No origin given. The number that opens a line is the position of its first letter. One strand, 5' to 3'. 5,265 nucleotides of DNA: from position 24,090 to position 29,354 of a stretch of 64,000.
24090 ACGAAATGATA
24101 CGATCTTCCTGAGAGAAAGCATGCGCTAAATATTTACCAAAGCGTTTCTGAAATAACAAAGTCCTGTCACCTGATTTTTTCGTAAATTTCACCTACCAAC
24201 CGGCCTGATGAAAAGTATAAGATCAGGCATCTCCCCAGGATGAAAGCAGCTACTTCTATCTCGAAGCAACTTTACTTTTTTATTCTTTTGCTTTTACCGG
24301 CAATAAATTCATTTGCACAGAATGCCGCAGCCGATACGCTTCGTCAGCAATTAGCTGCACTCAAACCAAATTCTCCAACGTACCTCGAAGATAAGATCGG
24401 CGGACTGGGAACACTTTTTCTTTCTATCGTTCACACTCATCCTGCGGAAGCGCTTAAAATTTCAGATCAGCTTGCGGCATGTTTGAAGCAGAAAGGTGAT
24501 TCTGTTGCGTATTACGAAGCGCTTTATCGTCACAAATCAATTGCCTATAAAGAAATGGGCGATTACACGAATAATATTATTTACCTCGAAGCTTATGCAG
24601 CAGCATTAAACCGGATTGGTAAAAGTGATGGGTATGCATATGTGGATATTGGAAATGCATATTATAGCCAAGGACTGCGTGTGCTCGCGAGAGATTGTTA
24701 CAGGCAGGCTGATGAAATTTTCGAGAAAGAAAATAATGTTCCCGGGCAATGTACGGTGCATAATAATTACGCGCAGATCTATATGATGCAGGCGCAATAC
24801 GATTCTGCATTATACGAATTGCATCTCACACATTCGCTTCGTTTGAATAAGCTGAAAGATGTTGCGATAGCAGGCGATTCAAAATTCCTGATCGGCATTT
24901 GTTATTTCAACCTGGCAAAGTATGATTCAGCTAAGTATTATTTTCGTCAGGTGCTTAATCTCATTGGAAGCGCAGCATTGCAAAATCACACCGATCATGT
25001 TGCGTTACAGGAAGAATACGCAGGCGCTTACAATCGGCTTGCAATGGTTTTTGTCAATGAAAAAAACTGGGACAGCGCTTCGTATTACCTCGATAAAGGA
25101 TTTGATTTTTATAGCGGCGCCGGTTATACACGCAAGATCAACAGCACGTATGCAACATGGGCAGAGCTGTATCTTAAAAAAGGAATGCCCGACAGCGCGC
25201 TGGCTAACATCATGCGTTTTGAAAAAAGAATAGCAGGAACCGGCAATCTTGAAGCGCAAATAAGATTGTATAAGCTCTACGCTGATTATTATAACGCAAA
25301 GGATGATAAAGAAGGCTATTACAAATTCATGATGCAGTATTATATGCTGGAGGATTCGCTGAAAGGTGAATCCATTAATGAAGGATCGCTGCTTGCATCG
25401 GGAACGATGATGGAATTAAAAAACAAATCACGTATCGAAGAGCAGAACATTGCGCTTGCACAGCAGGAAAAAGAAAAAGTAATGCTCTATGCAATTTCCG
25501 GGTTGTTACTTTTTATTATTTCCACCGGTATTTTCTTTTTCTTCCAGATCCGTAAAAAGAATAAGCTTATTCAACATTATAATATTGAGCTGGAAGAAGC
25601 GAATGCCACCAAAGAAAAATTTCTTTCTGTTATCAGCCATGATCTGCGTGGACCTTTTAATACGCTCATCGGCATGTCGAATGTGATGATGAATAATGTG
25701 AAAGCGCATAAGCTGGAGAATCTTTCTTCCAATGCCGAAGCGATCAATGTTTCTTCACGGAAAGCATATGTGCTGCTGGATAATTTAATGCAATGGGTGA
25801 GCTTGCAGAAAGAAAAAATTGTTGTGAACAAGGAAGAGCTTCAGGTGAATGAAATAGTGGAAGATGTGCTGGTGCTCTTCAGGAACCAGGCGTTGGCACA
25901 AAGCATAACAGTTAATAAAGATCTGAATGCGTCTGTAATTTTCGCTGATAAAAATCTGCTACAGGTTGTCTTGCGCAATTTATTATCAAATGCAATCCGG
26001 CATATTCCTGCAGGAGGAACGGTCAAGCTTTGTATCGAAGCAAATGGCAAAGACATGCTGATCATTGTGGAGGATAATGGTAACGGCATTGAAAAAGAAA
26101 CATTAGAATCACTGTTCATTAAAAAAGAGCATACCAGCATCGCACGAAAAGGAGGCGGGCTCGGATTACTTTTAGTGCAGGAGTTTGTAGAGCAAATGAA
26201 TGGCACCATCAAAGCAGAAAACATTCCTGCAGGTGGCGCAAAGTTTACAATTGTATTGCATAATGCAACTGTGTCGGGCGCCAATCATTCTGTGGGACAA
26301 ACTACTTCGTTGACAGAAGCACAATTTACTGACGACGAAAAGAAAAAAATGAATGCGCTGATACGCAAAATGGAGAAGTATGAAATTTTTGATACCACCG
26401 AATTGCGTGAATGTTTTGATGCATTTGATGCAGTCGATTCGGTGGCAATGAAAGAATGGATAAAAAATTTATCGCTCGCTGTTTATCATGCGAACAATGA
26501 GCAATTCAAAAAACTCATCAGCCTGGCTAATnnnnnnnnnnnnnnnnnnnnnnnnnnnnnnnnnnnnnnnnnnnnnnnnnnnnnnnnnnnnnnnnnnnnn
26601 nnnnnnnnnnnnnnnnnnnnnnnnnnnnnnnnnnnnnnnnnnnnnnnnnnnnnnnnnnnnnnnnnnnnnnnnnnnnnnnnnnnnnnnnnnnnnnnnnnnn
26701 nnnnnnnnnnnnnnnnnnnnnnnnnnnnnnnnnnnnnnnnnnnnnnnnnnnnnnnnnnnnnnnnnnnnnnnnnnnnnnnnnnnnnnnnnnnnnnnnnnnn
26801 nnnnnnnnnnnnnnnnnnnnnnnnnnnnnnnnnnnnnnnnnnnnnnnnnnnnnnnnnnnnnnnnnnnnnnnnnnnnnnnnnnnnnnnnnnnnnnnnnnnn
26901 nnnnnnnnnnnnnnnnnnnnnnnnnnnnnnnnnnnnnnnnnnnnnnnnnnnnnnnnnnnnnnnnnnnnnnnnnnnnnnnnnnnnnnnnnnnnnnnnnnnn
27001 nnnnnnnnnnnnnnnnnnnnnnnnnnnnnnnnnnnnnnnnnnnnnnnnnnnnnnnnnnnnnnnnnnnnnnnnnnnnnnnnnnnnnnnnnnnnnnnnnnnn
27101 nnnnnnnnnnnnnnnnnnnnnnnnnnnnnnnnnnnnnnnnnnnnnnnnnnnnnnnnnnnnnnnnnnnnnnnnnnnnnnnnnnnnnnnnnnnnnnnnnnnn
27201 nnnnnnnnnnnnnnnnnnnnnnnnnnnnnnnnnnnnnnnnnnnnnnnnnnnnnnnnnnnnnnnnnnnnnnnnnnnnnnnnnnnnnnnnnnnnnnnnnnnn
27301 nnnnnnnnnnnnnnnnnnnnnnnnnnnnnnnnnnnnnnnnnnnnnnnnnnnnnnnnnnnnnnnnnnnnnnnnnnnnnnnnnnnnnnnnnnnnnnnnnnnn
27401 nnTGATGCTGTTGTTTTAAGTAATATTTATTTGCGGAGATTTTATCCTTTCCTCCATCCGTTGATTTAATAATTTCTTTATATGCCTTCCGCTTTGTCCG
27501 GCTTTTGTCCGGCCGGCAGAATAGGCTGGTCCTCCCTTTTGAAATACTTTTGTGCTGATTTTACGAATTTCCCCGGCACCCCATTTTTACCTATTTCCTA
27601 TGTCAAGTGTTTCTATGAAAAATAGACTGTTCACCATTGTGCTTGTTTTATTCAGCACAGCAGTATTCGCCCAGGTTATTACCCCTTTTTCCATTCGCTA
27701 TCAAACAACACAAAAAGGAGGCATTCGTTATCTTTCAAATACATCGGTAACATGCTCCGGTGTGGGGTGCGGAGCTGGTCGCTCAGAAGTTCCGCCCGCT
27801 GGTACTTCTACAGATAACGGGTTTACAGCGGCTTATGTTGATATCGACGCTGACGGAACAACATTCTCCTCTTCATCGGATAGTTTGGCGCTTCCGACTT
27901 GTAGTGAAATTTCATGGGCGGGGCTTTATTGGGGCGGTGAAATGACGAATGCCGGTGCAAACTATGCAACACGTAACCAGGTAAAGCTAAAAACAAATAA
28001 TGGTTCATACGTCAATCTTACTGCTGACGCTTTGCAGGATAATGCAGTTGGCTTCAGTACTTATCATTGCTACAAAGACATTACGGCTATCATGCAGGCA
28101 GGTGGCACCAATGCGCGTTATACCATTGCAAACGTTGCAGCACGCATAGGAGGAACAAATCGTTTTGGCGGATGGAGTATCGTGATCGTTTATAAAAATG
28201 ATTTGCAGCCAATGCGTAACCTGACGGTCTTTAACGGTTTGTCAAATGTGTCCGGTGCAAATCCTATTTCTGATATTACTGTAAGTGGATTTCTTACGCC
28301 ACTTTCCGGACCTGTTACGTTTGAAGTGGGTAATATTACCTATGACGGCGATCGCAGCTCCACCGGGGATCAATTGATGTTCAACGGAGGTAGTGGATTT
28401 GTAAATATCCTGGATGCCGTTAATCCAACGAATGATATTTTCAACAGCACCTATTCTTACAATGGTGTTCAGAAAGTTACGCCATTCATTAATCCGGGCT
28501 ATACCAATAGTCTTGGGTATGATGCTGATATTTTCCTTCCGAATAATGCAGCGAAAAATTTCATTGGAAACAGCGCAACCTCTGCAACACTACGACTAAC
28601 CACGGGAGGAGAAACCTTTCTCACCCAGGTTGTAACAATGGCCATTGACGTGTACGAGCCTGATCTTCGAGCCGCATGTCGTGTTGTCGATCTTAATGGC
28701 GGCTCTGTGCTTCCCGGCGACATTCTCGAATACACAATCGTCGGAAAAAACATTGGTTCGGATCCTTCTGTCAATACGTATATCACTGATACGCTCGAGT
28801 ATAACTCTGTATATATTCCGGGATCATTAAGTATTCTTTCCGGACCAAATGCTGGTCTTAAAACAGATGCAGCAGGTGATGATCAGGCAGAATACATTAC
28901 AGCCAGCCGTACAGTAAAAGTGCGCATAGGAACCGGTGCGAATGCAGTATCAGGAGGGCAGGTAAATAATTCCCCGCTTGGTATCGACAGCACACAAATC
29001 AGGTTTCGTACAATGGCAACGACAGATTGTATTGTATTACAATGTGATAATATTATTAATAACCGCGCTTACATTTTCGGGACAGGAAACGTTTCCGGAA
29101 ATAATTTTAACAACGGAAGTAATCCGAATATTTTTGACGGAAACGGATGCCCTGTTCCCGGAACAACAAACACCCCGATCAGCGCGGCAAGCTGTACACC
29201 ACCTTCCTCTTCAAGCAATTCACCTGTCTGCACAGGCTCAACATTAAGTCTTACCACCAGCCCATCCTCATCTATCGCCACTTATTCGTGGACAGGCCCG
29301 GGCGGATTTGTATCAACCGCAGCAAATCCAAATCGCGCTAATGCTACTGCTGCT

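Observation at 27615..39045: Self-contained T9SS cargo module: giant three-array adhesin with a type-B CTD, a PorP/SprF-family partner and a PorE-like OmpA protein, all directly downstream of a TPR-sensor two-component system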

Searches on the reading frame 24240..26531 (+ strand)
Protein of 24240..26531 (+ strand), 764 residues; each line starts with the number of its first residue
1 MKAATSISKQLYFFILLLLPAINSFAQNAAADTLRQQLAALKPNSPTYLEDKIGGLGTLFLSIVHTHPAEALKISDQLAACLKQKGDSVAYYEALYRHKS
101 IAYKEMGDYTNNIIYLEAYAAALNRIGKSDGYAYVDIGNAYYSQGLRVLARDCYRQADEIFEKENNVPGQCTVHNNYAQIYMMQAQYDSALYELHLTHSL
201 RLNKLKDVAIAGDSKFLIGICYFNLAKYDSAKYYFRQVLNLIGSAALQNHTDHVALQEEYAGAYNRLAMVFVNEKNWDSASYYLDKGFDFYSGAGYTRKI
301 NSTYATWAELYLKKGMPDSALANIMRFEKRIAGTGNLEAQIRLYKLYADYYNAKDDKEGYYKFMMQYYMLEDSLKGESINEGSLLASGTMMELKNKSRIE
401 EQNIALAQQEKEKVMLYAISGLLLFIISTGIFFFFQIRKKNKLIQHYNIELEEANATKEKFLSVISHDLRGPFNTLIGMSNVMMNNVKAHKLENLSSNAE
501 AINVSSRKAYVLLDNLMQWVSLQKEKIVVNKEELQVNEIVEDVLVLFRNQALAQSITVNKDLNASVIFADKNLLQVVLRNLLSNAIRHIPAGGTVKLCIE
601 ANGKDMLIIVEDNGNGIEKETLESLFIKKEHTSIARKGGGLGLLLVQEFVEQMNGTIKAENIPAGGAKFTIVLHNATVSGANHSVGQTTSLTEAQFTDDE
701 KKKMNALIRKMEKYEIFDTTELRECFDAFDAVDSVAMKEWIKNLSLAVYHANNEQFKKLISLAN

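Call 6: search_protein_families(library=ncbifam, proteins=[window:24240-26531:+], max_evalue=0.01)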
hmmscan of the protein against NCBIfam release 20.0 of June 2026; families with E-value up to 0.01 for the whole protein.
window:24240-26531:+ (764 aa): 79 families (the best 25 are shown)
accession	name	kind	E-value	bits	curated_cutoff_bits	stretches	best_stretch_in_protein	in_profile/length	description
NF053520.1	HK_Porph_FimS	equivalog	1.6e-36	125.8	600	2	303-675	246-617/618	sensor histidine kinase FimS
TIGR02956.1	TMAO_torS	equivalog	2.2e-29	102.2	676.5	1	450-684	456-691/967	TMAO reductase system sensor histidine kinase/response regulator TorS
NF046044.1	PnpS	equivalog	7.5e-29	100.9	400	1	436-673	147-389/390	two-component system histidine kinase PnpS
NF047874.1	MASE3_PAS_HK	subfamily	7.8e-28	97.6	560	1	394-684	330-634/655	MASE3 domain-containing sensor histidine kinase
NF041832.1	near_NosP_CTERM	subfamily_domain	1.2e-27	97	400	1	452-688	1-238/370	NahK/ErcS family hybrid sensor histidine kinase/response regulator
TIGR02966.1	phoR_proteo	equivalog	2.2e-27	95.9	334.2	1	440-672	95-332/333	phosphate regulon sensor histidine kinase PhoR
NF008312.0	PRK11100.1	equivalog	1e-26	93.8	356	1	445-676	244-475/477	two-component system sensor histidine kinase CreC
NF008302.0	PRK11091.1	equivalog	3e-26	91.9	838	1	446-684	271-514/779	aerobic respiration two-component sensor histidine kinase ArcB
NF045595.1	HK_scytonemin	equivalog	5.6e-26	91.1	865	1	456-675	413-635/637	scytonemin biosynthesis sensor histidine kinase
NF007688.0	PRK10364.1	equivalog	7.4e-26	90.9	479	1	401-674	182-450/460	two-component system sensor histidine kinase ZraS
NF038297.2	hybrid_HK_HrmK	equivalog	2.9e-25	89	725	1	435-690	212-468/607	hybrid histidine kinase/response regulator HrmK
NF007837.0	PRK10549.1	equivalog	4.2e-25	88.4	603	1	450-675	232-458/466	envelope stress sensor histidine kinase BaeS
NF041947.1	LuxQ_Vibrio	equivalog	9e-25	86.7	1200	1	450-698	464-720/843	quorum-sensing autoinducer 2 sensor kinase/phosphatase LuxQ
NF041880.1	EPS_EpsF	equivalog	1.2e-24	86.7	900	1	451-672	267-490/492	response regulator EpsF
NF007793.0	PRK10490.1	equivalog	1.8e-24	85.8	1123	1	454-678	660-885/895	two-component system sensor histidine kinase KdpD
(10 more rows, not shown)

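Call 7: search_protein_families(library=pfam, proteins=[window:24240-26531:+], max_evalue=0.01)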
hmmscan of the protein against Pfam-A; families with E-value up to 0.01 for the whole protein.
window:24240-26531:+ (764 aa): 7 families
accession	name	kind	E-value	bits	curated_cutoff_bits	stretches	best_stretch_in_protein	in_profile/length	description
PF02518.31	HATPase_c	-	3.7e-22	79.3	26.4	1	570-674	2-108/111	Histidine kinase-, DNA gyrase B-, and HSP90-like ATPase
PF07719.23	TPR_2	-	1e-08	35.1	27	0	216-241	5-30/34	Tetratricopeptide repeat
PF13424.12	TPR_12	-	1.2e-08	35.5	30.1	2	133-191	5-65/77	Tetratricopeptide repeat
PF00515.34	TPR_1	-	5.4e-06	26.4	27.8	0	216-240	5-29/34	Tetratricopeptide repeat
PF00512.31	HisKA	-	8e-06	26.3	26.9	1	458-522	2-63/66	His Kinase A (phospho-acceptor) domain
PF13581.12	HATPase_c_2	-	0.00045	20.7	27.4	1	574-653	32-112/127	Histidine kinase-like ATPase domain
PF13181.12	TPR_8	-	0.0024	18.3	25.7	0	214-241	3-30/34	Tetratricopeptide repeat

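Call 18: find_related_loci(query=window:24240-26531:+, collection=genome_contigs, flank=10000)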
Query window:24240-26531:+ (764 aa) in genome_contigs; peptide patterns used: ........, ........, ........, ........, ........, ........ (x = any residue, [..] = any of these).
40 stretches matched a pattern; 5 encode a relative of the query (tblastn E <= 1e-3); 5 distinct loci.
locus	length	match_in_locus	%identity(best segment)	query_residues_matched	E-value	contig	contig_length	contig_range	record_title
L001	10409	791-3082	88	1-764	0e+0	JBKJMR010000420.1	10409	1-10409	MAG: Bacteroidia bacterium isolate ant_bin.335 k117_6000376, whole genome shotgun sequence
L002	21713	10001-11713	22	76-693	5e-23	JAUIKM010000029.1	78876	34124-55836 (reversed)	MAG: bacterium isolate Co_bin.359 NODE_2718_length_78876_cov_3.833979, whole genome shotgun sequence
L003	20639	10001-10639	25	465-680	2e-18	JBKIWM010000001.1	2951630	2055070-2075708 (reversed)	Thermodesulfobacteriota bacterium B35 contig_1, whole genome shotgun sequence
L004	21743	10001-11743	22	76-693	4e-17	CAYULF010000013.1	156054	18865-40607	MAG TPA_asm: uncultured Hyphomicrobiales bacterium isolate SRP334346_co1_107 genome assembly, contig: NODE_134_length_15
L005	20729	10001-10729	25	436-673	8e-12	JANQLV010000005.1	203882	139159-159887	MAG: Saprospiraceae bacterium isolate PL25a_bin.71 k99_5549052, whole genome shotgun sequence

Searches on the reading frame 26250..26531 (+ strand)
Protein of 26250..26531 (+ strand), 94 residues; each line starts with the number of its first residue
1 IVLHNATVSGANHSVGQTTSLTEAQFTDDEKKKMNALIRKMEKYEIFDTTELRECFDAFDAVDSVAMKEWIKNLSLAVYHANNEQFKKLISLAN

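Call 37: search_protein_families(library=pfam, proteins=[window:26250-26531:+], max_evalue=10)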
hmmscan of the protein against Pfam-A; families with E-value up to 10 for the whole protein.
window:26250-26531:+ (94 aa): 3 families
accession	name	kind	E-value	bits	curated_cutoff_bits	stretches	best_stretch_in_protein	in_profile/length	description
PF03417.21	AAT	-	0.031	14.4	23.2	1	4-85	131-215/225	Acyl-coenzyme A:6-aminopenicillanic acid acyl-transferase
PF20750.3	PAP_NTPase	-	0.058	13.7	27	1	16-77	1-62/194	Poly(A) polymerase nucleotidyltransferase domain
PF08339.15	RTX_C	-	0.08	13.6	30.2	1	59-84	24-49/132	RTX C-terminal domain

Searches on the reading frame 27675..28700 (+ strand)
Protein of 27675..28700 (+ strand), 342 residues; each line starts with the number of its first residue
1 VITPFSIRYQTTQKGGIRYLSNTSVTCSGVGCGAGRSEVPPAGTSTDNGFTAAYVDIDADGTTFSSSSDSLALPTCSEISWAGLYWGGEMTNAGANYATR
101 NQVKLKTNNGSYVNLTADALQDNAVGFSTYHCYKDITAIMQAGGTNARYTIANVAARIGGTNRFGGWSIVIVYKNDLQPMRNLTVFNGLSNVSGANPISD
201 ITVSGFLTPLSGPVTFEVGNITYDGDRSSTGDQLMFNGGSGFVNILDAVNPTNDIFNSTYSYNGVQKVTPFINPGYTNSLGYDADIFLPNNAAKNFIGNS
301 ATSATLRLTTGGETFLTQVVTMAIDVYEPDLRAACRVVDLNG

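Call 37: search_protein_families(library=pfam, proteins=[window:27675-28700:+], max_evalue=10)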
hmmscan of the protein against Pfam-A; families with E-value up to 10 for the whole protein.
window:27675-28700:+ (342 aa): 0 families

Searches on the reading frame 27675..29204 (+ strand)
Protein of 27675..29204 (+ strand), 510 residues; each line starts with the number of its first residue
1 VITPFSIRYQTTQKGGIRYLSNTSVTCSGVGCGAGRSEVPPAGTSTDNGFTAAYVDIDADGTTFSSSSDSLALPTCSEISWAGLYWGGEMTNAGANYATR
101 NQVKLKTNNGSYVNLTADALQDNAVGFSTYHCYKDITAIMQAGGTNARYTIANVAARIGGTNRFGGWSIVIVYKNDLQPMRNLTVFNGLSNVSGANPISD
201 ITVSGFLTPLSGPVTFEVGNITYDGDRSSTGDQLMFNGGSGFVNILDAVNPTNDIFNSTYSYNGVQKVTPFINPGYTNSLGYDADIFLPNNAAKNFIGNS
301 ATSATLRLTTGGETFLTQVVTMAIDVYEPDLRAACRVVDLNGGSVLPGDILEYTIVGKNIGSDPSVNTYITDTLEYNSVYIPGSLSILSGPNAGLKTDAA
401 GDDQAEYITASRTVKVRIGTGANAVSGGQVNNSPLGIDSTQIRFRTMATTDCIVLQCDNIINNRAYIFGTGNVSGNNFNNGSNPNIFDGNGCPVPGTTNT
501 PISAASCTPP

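Call 34: search_solved_structures(query=window:27675-29204:+, max_evalue=1)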
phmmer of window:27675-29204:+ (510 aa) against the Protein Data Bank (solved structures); distinct sequences matched with E-value up to 1: 1.
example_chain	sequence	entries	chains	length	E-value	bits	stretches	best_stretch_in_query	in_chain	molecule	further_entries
3u9p_H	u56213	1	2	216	0.15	14.5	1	69-154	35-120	Monoclonal Fab Fragment Heavy Chain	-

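Call 35: find_homologous_proteins(query=window:27675-29204:+, max_evalue=0.00001)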
Query window:27675-29204:+ (510 aa): 273 proteins with E <= 0.00001 among 8000 candidates; the best 120 are listed.
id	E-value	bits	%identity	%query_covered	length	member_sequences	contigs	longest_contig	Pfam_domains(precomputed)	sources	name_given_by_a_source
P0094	2.9e-253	860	77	98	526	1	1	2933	-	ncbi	ncbi:MAG: hypothetical protein ABI480_19020, partial [Chitinophagaceae bacterium]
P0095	1.7e-219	748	66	100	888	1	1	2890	-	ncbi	ncbi:MAG: hypothetical protein EOP51_21880, partial [Sphingobacteriales bacterium]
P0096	7.5e-206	703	63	100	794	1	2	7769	-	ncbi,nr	ncbi:MAG: immunoglobulin domain-containing protein, partial [Crocinitomicaceae bacterium]|nr:immunog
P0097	7.8e-200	683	60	100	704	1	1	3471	-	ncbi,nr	ncbi:MAG: hypothetical protein IT251_07115 [Chitinophagaceae bacterium]|nr:hypothetical protein [Chi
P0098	4.5e-187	641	58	100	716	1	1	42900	-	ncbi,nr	ncbi:MAG: hypothetical protein GC193_07000, partial [Cryomorphaceae bacterium]|nr:hypothetical prote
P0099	3.8e-180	618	56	99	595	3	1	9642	-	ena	-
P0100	5.0e-179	615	56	100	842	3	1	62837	PF13573.13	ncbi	ncbi:MAG: hypothetical protein RL511_820, partial [Bacteroidota bacterium]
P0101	5.0e-179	615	57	100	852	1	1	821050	PF17963.8,PF17803.8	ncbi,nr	ncbi:MAG: hypothetical protein IPJ32_02985 [Sphingobacteriaceae bacterium]|nr:hypothetical protein [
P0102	1.0e-177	610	56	100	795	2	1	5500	PF13573.13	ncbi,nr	ncbi:MAG: SprB repeat-containing protein, partial [Crocinitomicaceae bacterium]|nr:SprB repeat-conta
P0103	1.1e-175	604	56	100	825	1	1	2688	PF17963.8,PF17892.8,PF17803.8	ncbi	ncbi:MAG: cadherin-like domain-containing protein, partial [Bacteroidota bacterium]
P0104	2.7e-175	603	54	100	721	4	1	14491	PF13573.13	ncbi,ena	-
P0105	2.6e-172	593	55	99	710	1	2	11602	-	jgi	jgi:uncharacterized repeat protein (TIGR01451 family)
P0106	1.8e-171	590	54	100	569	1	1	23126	-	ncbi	ncbi:MAG: hypothetical protein RL365_1005, partial [Bacteroidota bacterium]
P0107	2.0e-171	590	55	100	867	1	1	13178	PF17963.8,PF17892.8,PF17803.8,PF19076.7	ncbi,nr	ncbi:MAG: Ig-like domain-containing protein, partial [Chitinophagales bacterium]|nr:Ig-like domain-c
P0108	2.7e-169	583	53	100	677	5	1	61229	-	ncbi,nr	ncbi:MAG: DUF11 domain-containing protein, partial [Crocinitomicaceae bacterium]|nr:DUF11 domain-con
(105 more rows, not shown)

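Call 50: predict_structure(alignment_id=A1)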
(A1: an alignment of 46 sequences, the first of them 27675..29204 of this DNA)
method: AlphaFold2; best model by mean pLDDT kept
length: 510 residues; sequences in the alignment: 46
mean_pLDDT: 89.2   pTM: 0.79
mean pLDDT of the five models: 89.2, 88.9, 88.5, 87.6, 86.7
residues with pLDDT >= 90: 307; 70-90: 179; 50-70: 22; < 50: 2
segments of 3 or more residues with pLDDT < 50: none
pLDDT, mean of each block of 10 residues (from residue 1): 90 93 92 90 86 93 95 92 97 92 96 98 93 98 95 95 95 89 94 91 85 89 82 85 92 90 81 89 94 88 91 92 88 87 92 90 90 92 93 89 91 94 94 80 94 88 89 82 58 62 77
secondary structure, 60 per line:
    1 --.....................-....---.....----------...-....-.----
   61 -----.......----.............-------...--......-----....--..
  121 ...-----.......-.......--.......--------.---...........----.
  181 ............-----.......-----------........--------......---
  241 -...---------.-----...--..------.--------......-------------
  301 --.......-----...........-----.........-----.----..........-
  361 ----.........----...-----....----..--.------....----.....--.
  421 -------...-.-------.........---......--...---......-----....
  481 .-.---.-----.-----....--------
elements in order: E3-23 E25-28 H32-36 E51-54 E66-72 E77-89 E102-107 E113-116 E119-123 E129-135 H137-143 E146-152 E165-175 E180-192 E198-204 E216-223 E232-237 E242-244 E260-262 E282-287 E303-309 E315-325 E331-339 E350-359 E365-373 E378-380 E386-389 E405-408 E413-417 E428-430 E440-448 H452-457 E460-462 E466-471 E477-481 E499-502

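Call 54: fold_search(model_id=the predicted structure, library=pdb)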
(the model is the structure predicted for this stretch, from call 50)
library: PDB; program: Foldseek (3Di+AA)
matches with E <= 10: 1454; with E <= 0.001: 37
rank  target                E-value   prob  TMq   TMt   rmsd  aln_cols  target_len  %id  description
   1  3pvm_B                2.1e-06  1.00  0.18  0.09  21.9       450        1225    9  Structure of Complement C5 in Complex with CVF (released 2011-01-19)
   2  3prx_B                1.2e-05  0.99  0.18  0.09  21.7       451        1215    9  Structure of Complement C5 in Complex with CVF and SSL7 (released 2011-01-19)
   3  3ije_A                1.3e-05  0.92  0.20  0.13  25.0       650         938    8  Crystal structure of the complete integrin alhaVbeta3 ectodomain plus an Alpha/beta transmembrane fragment (released 2009-09-29)
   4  9e8a_A                1.6e-05  0.89  0.18  0.12  23.7       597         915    8  Integrin aIIbb3 bent conformation from human platelet membrane crude preparation (released 2025-10-15)
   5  7p4l_C                2.1e-05  0.47  0.13  0.14  28.6       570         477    9  Crystal structure of the trimeric ectodomain of archaeal Fusexin1 (Fsx1) (released 2022-07-13)
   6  6avu_A                7.0e-05  0.69  0.18  0.11  27.6       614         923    9  Human alpha-V beta-3 Integrin (open conformation) in complex with the therapeutic antibody LM609 (released 2017-11-01)
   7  6rur_B                9.1e-05  0.99  0.17  0.11  14.5       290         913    8  Structure of the SCIN stabilized C3bBb convertase bound to properdin (released 2019-08-21)
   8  7s63_A                9.6e-05  1.00  0.17  0.07  14.8       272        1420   10  Native-form oocyte/egg Alpha-2-Macroglobulin (A2Moo) tetramer (released 2022-01-05)
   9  6avq_A                9.6e-05  0.80  0.19  0.11  24.4       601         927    9  The Therapeutic Antibody LM609 Selectively Inhibits Ligand Binding to Human alpha-V beta-3 Integrin via Steric Hindran (released 2017-11-01)
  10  7zgj_B                1.1e-04  0.99  0.17  0.10  15.7       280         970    8  Trypanosoma brucei gambiense ISG65 in complex with human complement component C3 (released 2023-04-05)
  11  7p4l_B                1.1e-04  0.30  0.13  0.13  30.0       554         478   10  Crystal structure of the trimeric ectodomain of archaeal Fusexin1 (Fsx1) (released 2022-07-13)
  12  6avr_A                1.2e-04  0.77  0.20  0.12  27.1       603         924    8  Human alpha-V beta-3 Integrin (intermediate conformation) in complex with the therapeutic antibody LM609 (released 2017-11-01)
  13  4g1e_A                1.3e-04  0.75  0.20  0.12  25.7       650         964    8  Crystal structure of integrin alpha V beta 3 with coil-coiled tag. (released 2012-12-12)
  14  8cem_A                1.4e-04  0.99  0.16  0.10  16.0       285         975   10  Structure of bovine native C3, re-refinement (released 2023-04-05)
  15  6fhj                  1.6e-04  0.90  0.19  0.12  22.7       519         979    9  Structural dynamics and catalytic properties of a multi-modular xanthanase, native. (released 2018-08-29)
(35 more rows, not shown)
